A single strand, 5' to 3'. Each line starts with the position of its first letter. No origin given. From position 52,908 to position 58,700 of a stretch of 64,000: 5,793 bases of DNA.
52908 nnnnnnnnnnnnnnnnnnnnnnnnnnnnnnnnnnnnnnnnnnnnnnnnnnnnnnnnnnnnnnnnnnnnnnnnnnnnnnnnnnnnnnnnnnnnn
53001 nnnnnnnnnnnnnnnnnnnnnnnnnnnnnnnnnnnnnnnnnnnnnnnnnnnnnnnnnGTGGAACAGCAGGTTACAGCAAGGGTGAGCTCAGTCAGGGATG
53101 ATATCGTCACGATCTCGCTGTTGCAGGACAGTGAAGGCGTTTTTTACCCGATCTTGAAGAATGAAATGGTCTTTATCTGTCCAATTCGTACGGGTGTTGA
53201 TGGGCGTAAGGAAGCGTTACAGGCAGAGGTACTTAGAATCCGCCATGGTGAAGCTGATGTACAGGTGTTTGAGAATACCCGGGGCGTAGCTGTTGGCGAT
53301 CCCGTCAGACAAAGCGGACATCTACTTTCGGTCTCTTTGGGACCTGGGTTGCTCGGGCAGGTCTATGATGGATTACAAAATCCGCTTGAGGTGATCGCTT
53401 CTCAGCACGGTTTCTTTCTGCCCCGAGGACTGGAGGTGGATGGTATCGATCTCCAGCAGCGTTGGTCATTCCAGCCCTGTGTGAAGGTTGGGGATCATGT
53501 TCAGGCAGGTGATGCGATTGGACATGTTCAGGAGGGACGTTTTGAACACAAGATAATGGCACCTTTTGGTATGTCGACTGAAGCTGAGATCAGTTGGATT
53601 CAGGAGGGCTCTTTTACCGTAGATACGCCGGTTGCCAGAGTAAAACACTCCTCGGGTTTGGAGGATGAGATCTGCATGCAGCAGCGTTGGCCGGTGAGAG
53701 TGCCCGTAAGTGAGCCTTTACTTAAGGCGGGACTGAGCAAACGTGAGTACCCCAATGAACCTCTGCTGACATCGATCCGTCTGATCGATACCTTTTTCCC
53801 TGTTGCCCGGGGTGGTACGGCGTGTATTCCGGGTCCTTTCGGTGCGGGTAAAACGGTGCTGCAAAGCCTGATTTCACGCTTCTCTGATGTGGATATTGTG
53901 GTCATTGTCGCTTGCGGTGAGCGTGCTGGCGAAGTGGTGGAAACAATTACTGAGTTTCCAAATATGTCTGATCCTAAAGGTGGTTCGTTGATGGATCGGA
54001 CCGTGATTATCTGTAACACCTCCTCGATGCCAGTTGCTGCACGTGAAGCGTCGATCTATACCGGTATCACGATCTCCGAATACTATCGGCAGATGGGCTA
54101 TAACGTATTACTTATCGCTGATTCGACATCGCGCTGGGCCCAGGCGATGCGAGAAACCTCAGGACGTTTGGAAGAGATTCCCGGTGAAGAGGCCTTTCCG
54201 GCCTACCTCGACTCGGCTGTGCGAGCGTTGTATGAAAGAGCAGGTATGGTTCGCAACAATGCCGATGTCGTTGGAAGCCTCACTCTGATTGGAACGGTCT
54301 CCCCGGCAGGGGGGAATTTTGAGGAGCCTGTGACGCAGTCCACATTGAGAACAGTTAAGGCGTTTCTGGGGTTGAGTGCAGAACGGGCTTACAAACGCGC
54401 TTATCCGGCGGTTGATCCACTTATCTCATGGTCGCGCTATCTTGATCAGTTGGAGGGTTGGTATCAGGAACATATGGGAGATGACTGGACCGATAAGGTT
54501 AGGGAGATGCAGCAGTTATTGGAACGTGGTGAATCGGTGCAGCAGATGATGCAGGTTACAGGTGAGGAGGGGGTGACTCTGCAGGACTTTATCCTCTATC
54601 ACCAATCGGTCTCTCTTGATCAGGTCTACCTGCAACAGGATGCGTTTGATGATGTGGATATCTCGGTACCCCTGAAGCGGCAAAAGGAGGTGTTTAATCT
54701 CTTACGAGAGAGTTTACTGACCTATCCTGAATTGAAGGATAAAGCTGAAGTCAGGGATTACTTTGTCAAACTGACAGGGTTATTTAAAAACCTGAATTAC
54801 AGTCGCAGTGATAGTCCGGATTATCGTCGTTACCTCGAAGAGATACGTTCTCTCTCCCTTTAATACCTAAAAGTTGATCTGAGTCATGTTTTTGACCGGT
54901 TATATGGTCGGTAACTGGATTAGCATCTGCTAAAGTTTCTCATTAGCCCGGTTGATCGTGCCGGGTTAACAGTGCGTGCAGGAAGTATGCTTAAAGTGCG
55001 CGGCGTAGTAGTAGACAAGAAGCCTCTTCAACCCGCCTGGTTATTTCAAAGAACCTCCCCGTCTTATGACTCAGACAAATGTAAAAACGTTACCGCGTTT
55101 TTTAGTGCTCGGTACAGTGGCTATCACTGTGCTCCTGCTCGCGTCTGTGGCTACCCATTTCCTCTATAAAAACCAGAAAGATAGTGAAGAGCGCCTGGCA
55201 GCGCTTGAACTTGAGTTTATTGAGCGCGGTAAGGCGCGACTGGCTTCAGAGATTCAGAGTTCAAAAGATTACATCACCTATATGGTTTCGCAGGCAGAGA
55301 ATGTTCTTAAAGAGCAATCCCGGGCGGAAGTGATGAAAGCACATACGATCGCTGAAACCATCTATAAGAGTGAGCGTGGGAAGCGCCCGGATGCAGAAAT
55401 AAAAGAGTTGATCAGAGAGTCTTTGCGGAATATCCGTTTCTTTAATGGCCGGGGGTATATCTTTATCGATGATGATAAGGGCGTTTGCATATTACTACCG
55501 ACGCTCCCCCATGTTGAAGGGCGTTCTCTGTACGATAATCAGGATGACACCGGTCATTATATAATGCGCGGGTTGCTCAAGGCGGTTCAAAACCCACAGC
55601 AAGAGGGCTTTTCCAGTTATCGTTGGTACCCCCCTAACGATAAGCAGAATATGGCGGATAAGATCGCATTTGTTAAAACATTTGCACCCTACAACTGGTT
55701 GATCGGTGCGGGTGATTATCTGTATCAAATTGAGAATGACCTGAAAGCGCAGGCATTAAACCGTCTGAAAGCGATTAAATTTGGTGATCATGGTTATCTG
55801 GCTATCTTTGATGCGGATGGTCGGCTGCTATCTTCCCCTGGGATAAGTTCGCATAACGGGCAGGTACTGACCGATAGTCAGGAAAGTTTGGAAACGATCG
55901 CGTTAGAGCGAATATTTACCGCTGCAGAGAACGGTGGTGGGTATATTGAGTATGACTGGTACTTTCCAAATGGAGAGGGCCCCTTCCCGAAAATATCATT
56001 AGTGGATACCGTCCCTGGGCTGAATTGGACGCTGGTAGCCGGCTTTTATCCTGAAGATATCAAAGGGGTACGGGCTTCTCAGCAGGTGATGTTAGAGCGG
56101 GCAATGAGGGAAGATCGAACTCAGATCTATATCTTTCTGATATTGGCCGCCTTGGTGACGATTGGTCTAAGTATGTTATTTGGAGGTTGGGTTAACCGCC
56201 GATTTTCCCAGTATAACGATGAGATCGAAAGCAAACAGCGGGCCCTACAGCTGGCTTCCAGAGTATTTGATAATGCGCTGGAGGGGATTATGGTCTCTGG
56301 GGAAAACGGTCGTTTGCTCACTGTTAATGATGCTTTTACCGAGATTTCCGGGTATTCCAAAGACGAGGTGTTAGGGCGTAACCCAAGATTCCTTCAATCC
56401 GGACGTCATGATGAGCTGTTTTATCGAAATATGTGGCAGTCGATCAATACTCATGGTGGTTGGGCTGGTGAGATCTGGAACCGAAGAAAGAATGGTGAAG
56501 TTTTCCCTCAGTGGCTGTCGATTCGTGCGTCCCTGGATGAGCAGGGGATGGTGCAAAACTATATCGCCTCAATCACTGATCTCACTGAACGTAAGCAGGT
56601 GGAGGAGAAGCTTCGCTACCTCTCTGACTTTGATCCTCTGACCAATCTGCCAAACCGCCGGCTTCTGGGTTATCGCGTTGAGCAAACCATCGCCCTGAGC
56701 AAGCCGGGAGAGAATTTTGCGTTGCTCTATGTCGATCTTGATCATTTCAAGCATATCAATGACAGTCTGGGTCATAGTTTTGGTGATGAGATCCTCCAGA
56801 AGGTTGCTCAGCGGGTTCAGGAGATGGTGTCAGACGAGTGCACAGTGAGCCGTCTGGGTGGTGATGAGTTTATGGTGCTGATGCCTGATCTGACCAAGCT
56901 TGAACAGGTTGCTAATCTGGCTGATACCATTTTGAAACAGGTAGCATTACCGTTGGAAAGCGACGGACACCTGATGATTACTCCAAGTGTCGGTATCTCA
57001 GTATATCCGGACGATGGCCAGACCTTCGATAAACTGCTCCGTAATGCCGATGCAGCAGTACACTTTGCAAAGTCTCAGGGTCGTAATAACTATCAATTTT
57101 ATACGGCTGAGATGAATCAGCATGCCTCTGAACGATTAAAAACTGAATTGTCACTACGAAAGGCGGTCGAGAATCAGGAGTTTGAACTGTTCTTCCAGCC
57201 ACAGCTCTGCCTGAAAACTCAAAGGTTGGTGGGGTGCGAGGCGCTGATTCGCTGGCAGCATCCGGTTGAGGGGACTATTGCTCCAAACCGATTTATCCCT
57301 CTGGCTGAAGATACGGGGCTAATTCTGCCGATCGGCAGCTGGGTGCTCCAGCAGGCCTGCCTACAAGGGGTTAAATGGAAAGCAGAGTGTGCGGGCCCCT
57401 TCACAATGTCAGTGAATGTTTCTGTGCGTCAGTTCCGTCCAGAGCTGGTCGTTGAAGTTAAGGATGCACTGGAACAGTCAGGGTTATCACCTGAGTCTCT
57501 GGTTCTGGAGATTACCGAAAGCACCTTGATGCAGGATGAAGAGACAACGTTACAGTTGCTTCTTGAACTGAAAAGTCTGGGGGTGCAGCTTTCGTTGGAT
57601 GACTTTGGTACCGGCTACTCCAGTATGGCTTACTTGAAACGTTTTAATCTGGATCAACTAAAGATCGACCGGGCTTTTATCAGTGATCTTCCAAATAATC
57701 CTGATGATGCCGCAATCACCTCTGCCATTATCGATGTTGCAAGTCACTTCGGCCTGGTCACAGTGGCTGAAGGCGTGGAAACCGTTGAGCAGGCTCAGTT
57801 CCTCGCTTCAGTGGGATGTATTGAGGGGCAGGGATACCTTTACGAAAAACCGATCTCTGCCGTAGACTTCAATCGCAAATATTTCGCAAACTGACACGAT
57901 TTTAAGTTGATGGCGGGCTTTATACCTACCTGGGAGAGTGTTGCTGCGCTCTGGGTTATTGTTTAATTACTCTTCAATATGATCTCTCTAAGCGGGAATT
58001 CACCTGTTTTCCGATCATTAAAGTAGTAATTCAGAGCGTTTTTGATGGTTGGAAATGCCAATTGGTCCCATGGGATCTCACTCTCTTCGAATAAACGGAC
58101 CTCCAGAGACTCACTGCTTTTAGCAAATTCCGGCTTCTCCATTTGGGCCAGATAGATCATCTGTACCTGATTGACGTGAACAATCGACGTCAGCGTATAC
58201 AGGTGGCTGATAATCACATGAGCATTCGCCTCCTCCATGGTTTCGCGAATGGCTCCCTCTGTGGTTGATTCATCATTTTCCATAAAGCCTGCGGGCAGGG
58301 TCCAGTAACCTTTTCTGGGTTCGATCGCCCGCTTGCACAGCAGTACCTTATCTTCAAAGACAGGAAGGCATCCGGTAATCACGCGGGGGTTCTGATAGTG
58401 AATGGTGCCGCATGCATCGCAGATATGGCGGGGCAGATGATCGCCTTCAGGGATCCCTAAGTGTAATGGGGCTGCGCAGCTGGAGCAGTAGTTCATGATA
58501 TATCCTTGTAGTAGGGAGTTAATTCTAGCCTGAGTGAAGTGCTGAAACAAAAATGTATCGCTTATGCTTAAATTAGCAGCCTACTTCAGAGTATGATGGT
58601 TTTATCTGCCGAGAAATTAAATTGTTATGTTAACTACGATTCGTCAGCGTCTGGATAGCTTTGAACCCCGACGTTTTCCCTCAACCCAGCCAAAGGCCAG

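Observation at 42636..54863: One 13-gene run couples a group 3b [NiFe]-hydrogenase to a V/A-type rotary ATPase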

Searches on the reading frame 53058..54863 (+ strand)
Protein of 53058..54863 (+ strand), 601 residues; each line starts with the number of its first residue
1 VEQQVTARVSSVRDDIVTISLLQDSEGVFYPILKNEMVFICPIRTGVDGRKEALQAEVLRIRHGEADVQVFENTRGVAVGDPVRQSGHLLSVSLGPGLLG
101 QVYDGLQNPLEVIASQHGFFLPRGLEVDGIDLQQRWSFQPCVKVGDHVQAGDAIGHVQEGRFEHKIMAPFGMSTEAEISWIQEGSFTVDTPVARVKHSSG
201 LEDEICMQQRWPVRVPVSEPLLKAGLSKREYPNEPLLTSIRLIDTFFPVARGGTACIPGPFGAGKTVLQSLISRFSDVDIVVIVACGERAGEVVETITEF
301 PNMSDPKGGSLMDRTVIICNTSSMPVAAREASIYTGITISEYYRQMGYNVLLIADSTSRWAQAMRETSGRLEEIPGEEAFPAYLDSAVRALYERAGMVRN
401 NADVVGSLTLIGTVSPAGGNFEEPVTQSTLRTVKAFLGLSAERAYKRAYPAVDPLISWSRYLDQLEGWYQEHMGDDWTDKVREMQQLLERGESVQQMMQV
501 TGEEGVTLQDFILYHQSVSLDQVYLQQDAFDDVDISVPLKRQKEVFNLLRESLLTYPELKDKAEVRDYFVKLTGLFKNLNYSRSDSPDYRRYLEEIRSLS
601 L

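Call 4: search_protein_families(library=pfam, proteins=[window:53058-54863:+])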
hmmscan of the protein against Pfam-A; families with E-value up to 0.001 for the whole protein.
window:53058-54863:+ (601 aa): 4 families
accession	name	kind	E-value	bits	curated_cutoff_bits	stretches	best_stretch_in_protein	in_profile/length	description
PF00006.31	ATP-synt_ab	-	1.7e-66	224.4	29.5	1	240-459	2-213/213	ATP synthase alpha/beta family, nucleotide-binding domain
PF16886.11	ATP-synt_ab_Xtn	-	4.1e-26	91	25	1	128-214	2-88/88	ATPsynthase alpha/beta subunit barrel-sandwich domain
PF22919.1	ATP-synt_VA_C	-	4.9e-14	52.6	24.7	1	467-551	2-86/101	C-terminal domain of V and A type ATP synthase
PF02874.29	ATP-synt_ab_N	-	0.00011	23.1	20.9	1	51-87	33-69/69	ATP synthase alpha/beta family, beta-barrel domain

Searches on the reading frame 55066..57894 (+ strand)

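Call 4: search_protein_families(library=pfam, proteins=[window:55066-57894:+])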
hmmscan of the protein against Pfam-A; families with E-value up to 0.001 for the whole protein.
window:55066-57894:+ (942 aa): 11 families
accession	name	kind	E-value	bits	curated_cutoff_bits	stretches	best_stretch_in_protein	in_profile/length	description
PF08269.17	dCache_2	-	7.4e-80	268.7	26.5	1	37-332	2-297/298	Cache domain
PF00563.25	EAL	-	4.2e-72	242.8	31.3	1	696-929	3-236/236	EAL domain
PF17200.10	sCache_2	-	2.2e-50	171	25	2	82-223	6-146/155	Single Cache domain 2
PF00990.26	GGDEF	-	1.5e-43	148.8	23.8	1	521-675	2-161/161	Diguanylate cyclase, GGDEF domain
PF17201.10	Cache_3-Cache_2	-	2.9e-23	83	27.7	2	111-224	186-291/299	Cache 3/Cache 2 fusion domain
PF13426.13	PAS_9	-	4.1e-18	66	27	1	406-508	2-103/103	PAS domain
PF08447.18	PAS_3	-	3.3e-08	34.1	25.6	1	418-501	2-87/89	PAS fold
PF00989.32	PAS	-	4.2e-07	30.4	22.6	1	399-494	5-101/113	PAS fold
PF13188.13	PAS_8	-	3.4e-06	27.2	21.8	1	399-440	5-43/65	PAS domain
PF08448.16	PAS_4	-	6.8e-06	26.7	23.1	1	401-511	1-110/110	PAS fold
PF02743.24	dCache_1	-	1.5e-05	25.1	45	1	231-325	155-239/240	Cache domain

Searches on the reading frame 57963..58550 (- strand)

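Call 4: search_protein_families(library=pfam, proteins=[window:57963-58550:-])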
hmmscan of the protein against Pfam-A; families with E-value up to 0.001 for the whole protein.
window:57963-58550:- (195 aa): 2 families
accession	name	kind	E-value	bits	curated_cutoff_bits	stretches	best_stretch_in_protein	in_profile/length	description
PF14803.11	Zn_ribbon_Nudix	-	2.1e-16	60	25.6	1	20-53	1-34/34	Nudix N-terminal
PF00293.34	NUDIX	-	9.5e-13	48.8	21.1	1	56-136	3-82/134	NUDIX domain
